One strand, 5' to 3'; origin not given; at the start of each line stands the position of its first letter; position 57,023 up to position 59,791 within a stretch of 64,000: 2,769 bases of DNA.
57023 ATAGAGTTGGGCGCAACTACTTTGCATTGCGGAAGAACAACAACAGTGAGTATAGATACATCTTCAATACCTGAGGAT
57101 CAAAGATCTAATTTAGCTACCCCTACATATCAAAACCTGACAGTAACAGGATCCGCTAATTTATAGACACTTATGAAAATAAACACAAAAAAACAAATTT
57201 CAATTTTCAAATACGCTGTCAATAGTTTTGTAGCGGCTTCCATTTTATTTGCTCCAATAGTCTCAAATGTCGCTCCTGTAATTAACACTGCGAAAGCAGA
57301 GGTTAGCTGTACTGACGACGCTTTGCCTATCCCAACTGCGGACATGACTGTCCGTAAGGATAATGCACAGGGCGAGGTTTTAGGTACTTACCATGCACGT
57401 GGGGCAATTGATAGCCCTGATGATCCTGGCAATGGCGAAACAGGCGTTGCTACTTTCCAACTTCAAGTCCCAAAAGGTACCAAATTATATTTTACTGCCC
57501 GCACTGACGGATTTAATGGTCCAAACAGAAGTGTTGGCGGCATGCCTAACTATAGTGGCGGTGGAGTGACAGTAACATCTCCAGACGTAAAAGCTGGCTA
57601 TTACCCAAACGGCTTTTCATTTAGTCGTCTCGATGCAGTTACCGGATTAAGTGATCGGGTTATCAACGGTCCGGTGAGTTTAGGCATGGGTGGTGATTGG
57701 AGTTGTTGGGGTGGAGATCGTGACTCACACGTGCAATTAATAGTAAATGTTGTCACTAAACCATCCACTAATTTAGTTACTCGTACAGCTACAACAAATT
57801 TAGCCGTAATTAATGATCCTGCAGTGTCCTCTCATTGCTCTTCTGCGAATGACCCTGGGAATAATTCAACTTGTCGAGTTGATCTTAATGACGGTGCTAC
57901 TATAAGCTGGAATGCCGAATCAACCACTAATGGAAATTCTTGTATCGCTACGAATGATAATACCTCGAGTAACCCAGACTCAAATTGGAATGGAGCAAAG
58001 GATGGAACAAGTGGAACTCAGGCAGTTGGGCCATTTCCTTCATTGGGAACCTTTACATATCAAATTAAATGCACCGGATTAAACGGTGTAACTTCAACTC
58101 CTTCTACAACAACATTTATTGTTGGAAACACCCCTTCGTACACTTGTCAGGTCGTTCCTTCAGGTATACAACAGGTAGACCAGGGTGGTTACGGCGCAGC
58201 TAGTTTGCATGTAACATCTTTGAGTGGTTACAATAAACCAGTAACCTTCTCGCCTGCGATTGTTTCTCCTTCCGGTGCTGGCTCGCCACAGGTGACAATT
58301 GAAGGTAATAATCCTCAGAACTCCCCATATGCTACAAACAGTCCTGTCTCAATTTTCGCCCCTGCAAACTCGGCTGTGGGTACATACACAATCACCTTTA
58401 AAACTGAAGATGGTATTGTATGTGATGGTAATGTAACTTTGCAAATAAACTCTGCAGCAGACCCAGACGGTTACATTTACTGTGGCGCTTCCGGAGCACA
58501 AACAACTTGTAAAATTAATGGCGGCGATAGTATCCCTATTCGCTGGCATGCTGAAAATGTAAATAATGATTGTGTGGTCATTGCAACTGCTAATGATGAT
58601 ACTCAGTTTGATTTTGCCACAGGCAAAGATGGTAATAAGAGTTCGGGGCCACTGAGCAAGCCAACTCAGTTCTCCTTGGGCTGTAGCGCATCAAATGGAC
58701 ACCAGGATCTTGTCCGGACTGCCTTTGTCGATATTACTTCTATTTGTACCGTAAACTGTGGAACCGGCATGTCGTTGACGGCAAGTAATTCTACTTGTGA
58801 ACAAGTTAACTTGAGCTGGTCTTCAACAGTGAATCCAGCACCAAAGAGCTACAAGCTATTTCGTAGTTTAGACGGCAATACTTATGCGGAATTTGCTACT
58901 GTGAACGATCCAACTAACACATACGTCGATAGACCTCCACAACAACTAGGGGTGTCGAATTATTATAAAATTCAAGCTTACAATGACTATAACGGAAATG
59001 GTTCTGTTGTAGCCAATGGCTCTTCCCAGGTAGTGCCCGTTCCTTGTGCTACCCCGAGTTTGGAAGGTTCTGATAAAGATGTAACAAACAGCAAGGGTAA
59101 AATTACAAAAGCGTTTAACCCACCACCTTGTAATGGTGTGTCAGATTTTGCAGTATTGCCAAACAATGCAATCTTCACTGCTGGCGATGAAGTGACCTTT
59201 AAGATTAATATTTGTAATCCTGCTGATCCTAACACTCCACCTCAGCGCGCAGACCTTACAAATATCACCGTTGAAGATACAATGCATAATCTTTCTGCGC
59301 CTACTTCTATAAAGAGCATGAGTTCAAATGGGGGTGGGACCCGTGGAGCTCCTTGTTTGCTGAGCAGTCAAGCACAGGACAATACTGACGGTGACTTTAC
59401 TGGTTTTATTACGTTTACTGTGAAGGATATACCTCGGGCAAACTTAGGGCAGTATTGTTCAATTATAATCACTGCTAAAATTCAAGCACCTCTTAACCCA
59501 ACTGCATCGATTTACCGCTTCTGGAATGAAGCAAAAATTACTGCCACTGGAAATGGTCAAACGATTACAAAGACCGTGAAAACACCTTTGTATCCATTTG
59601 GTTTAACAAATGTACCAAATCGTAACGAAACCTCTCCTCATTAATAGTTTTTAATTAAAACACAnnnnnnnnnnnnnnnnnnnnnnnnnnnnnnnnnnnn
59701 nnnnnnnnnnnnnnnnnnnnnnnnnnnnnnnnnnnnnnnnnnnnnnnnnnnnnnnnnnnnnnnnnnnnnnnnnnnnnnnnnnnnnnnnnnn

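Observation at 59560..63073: Shared C-terminal tail .......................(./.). on two giant surface proteins: candidate novel sorting or anchoring signal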

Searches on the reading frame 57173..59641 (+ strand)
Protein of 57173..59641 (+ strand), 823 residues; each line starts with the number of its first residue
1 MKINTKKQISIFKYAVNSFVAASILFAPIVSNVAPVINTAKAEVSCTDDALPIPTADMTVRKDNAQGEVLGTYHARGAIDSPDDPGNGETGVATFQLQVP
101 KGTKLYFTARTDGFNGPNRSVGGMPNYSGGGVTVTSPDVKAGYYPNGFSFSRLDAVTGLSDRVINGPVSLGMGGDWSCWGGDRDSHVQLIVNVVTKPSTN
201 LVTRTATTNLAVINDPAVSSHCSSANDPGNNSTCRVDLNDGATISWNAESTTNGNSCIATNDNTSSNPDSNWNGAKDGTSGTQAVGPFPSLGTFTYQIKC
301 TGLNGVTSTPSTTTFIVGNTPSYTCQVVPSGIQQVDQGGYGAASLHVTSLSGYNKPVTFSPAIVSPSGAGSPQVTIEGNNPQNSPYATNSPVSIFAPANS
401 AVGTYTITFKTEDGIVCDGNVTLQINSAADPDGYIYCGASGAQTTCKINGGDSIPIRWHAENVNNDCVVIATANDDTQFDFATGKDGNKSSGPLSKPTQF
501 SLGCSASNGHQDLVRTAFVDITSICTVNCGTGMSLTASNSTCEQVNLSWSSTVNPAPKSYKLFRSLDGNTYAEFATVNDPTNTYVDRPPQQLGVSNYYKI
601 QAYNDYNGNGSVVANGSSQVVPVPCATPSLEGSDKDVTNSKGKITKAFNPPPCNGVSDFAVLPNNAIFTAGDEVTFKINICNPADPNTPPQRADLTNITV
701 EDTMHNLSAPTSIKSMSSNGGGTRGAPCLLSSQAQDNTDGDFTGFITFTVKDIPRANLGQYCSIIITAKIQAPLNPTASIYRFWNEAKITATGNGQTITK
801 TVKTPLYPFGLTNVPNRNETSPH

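Call 11: search_protein_families(library=pfam, proteins=[window:57173-59641:+], max_evalue=0.1)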
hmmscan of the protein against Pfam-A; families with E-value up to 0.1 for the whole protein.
window:57173-59641:+ (823 aa): 0 families

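Call 12: search_protein_families(library=ncbifam, proteins=[window:57173-59641:+], max_evalue=0.1)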
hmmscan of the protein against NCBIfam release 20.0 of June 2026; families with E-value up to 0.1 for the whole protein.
window:57173-59641:+ (823 aa): 0 families

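Call 16: find_encoding_contigs(protein=window:57173-59641:+, flank=3000, max_places=6)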
Protein window:57173-59641:+ (823 aa): 4 contigs read that carry it; 1 place shown.
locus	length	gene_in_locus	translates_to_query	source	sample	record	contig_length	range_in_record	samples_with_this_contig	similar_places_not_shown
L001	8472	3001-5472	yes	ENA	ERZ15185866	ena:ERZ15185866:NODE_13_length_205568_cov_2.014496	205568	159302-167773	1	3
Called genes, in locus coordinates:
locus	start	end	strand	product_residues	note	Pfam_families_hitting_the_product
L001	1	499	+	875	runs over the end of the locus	PF02463:SMC_N, PF13175:AAA_15, PF13304:AAA_21, PF13476:AAA_23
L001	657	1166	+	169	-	PF00886:Ribosomal_S16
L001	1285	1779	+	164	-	PF27226:AF_1845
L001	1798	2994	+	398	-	-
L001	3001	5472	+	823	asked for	-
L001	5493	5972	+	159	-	PF27226:AF_1845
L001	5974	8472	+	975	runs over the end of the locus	-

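Call 88: list_cluster_members(proteins=[window:57173-59641:+, window:60146-63070:+, window:59665-60141:+, window:55970-57163:+, P0004, P0016, P0014, P0025, P0037, P0086])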
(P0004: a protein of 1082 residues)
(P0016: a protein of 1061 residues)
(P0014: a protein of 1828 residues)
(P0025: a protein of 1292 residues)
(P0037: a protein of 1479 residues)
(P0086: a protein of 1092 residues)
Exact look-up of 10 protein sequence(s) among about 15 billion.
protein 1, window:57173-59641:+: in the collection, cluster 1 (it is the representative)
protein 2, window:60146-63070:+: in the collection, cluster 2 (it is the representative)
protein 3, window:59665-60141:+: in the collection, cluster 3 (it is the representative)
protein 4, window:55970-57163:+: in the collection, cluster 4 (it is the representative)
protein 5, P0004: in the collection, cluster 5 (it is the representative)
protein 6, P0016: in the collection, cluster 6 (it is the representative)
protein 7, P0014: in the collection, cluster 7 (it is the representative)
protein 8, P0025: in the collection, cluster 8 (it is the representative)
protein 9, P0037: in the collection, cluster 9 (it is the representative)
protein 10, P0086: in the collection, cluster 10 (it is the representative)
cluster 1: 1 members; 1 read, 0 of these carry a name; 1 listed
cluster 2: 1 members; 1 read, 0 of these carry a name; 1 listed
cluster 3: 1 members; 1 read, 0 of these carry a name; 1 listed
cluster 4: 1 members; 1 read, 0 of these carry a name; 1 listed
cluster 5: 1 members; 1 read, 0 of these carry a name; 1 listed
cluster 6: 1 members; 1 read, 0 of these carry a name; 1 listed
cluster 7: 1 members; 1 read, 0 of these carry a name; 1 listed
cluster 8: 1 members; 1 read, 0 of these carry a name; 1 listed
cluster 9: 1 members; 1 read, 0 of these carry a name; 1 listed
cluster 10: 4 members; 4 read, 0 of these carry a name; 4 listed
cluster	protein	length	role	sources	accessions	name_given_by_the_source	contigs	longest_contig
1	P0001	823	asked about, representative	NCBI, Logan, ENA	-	-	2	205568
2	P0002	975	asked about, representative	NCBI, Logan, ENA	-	-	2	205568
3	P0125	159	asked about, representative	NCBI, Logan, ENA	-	-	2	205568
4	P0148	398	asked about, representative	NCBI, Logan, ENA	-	-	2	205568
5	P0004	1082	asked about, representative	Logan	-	-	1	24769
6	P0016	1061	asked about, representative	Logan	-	-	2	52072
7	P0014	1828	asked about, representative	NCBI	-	-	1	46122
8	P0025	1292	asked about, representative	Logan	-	-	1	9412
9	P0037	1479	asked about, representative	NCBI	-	-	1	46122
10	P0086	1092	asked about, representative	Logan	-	-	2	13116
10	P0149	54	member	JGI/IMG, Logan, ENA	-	-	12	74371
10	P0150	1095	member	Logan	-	-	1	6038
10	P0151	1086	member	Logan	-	-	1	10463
